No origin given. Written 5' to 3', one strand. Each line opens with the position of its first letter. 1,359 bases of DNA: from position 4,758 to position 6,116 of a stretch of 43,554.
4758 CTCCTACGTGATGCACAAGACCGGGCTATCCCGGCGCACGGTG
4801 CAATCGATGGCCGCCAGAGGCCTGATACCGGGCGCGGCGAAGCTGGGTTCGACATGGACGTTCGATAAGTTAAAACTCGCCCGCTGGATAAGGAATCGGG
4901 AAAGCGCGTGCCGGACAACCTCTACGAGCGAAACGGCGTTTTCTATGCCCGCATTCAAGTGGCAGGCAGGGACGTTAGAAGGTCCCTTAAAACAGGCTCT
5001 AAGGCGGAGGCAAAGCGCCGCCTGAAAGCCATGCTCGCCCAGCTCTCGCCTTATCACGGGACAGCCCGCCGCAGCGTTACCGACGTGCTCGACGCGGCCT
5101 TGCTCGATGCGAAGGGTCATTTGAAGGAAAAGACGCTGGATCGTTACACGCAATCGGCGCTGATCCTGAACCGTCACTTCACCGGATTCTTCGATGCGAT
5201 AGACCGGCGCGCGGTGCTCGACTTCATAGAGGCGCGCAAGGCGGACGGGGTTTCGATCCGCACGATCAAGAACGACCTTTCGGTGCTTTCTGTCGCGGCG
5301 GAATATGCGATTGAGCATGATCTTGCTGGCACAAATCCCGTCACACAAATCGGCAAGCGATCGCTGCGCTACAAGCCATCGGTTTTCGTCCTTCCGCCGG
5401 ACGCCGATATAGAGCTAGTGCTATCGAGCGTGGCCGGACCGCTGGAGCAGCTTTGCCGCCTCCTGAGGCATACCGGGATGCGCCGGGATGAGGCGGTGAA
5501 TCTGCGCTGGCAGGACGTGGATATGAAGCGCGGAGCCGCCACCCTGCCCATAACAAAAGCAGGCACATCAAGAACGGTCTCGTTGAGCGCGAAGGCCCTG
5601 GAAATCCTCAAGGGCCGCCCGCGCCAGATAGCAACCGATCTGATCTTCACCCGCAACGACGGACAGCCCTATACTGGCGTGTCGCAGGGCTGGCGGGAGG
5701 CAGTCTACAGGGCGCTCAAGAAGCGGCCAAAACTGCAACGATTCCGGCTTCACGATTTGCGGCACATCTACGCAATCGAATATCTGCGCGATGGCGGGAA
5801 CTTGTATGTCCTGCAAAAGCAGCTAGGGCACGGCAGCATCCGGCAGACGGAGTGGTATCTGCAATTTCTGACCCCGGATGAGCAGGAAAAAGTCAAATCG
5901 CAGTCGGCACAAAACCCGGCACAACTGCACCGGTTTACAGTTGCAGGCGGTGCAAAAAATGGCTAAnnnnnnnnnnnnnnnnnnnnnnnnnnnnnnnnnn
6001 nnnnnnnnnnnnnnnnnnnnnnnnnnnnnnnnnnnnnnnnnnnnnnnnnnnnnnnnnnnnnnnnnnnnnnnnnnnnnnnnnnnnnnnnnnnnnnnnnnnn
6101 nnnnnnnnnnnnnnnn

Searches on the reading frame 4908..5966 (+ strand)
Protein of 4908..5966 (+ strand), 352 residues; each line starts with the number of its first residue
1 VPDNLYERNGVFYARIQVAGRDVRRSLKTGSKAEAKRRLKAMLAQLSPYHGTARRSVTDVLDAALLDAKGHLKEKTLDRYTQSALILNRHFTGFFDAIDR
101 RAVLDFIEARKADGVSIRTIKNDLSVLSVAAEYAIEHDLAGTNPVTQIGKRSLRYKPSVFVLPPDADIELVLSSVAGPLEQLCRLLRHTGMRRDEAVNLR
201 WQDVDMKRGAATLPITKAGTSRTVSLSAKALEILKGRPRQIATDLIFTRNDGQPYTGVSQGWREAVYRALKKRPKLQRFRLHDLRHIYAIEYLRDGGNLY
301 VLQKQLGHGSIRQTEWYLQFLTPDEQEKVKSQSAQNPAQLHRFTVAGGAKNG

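Call 16: search_protein_families(library=phrogs, proteins=[window:4908-5966:+], max_evalue=0.001)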
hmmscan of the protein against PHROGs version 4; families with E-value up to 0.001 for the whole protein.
window:4908-5966:+ (352 aa): 3 families
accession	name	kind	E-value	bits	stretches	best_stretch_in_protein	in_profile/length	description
phrog_1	-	integration and excision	2.4e-53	183.3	1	8-328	120-442/611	integrase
phrog_216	-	integration and excision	5.7e-25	89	1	116-320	11-224/301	integrase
phrog_7269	-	integration and excision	1.6e-06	28.9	1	281-328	30-77/89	integrase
